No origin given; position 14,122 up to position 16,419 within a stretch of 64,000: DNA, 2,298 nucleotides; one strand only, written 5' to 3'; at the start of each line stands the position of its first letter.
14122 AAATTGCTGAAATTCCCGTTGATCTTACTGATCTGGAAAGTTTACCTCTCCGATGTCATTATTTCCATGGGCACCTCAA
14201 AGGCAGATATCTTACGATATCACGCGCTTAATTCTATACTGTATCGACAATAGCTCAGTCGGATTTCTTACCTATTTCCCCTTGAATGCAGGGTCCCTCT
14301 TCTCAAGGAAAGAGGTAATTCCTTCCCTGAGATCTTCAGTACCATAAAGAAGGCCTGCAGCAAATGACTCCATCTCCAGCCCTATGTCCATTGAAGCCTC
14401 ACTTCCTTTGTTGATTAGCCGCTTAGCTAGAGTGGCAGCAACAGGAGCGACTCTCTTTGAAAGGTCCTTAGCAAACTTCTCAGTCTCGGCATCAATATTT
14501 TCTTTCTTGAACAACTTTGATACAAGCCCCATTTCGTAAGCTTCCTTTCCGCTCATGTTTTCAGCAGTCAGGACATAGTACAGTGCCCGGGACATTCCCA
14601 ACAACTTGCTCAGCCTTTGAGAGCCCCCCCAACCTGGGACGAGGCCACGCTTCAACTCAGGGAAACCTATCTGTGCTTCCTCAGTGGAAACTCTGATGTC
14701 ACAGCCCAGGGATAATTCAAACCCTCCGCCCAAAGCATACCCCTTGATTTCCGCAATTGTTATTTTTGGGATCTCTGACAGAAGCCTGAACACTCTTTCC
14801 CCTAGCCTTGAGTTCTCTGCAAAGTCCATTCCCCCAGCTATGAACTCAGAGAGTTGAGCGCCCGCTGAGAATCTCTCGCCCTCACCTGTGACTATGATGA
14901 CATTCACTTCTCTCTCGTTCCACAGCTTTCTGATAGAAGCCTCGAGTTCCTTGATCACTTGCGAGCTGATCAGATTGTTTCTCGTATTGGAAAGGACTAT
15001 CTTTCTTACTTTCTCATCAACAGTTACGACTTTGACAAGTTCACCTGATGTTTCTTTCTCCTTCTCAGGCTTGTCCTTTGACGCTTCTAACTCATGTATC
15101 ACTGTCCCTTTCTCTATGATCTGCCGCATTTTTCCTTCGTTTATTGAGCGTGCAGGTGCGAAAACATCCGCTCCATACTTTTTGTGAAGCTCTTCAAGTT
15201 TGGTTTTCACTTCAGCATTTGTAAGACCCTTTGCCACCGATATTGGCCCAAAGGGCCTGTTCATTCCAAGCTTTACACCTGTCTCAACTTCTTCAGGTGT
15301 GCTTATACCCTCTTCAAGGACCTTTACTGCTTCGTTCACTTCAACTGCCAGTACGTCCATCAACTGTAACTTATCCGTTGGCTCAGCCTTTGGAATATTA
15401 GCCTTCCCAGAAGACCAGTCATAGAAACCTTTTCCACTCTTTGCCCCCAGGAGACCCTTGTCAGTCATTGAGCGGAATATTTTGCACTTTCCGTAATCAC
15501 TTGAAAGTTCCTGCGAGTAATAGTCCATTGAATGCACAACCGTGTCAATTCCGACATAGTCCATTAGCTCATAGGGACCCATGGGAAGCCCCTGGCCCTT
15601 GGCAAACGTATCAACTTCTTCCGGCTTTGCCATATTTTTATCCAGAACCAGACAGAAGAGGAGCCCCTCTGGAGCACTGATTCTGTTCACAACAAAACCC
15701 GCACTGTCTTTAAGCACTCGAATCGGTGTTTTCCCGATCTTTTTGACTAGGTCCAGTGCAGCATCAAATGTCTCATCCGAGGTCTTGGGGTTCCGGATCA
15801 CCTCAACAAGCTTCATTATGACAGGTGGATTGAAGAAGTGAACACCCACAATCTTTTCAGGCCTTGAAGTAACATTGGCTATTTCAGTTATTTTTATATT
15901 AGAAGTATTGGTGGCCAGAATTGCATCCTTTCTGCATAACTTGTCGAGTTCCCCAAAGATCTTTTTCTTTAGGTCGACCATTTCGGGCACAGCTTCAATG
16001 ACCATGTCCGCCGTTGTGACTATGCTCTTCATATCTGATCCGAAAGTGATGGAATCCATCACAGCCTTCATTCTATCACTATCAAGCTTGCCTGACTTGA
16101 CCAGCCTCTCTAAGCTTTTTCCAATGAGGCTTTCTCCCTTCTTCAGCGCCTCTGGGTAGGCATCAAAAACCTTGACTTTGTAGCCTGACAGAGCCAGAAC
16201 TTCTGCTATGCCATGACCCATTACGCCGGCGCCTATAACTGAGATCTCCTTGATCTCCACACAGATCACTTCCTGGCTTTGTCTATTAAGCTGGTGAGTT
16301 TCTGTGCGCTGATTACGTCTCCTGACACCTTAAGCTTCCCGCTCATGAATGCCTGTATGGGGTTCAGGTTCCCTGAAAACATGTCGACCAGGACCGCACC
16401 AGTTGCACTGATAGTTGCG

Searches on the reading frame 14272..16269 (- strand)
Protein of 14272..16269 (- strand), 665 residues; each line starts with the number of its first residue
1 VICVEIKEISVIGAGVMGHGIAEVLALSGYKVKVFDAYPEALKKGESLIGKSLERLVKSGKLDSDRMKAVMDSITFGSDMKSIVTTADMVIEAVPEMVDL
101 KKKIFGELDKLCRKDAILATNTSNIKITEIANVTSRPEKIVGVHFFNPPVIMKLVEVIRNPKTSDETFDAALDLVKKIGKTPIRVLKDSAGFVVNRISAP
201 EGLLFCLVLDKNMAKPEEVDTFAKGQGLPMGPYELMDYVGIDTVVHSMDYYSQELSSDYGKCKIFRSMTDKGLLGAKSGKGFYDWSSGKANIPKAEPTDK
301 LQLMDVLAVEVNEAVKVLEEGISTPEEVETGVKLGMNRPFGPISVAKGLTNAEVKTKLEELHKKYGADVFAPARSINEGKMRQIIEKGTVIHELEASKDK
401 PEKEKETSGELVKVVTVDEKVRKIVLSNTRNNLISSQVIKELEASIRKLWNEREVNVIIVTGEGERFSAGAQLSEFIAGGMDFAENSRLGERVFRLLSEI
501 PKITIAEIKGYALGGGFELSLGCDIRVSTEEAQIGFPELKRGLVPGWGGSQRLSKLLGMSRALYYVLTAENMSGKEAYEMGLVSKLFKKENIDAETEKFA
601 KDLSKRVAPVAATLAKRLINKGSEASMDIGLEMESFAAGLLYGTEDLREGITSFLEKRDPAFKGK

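Call 11: search_protein_families(library=pfam, proteins=[window:14272-16269:-], max_evalue=0.01)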
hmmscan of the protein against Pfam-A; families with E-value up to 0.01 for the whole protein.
window:14272-16269:- (665 aa): 8 families
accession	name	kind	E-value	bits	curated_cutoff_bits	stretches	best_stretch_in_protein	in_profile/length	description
PF02737.24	3HCDH_N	-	6.1e-67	225.5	22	1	9-188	2-179/180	3-hydroxyacyl-CoA dehydrogenase, NAD binding domain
PF00378.25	ECH_1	-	1.3e-48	166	27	1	419-664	4-250/251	Enoyl-CoA hydratase/isomerase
PF00725.27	3HCDH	-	4.6e-35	120.5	22.1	2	191-285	1-97/97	3-hydroxyacyl-CoA dehydrogenase, C-terminal domain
PF16113.10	ECH_2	-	1e-27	98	27.2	1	431-601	12-186/335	Enoyl-CoA hydratase/isomerase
PF03446.21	NAD_binding_2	-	5.3e-08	33.5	21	1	8-150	1-119/161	NAD binding domain of 6-phosphogluconate dehydrogenase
PF01210.29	NAD_Gly3P_dh_N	-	0.00018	21.9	23.1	1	8-119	1-100/158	NAD-dependent glycerol-3-phosphate dehydrogenase N-terminus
PF01262.27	AlaDh_PNT_C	-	0.00081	19.3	23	1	7-94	29-100/214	Alanine dehydrogenase/PNT, C-terminal domain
PF03807.23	F420_oxidored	-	0.0083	17.1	21.6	0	9-64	2-46/94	NADP oxidoreductase coenzyme F420-dependent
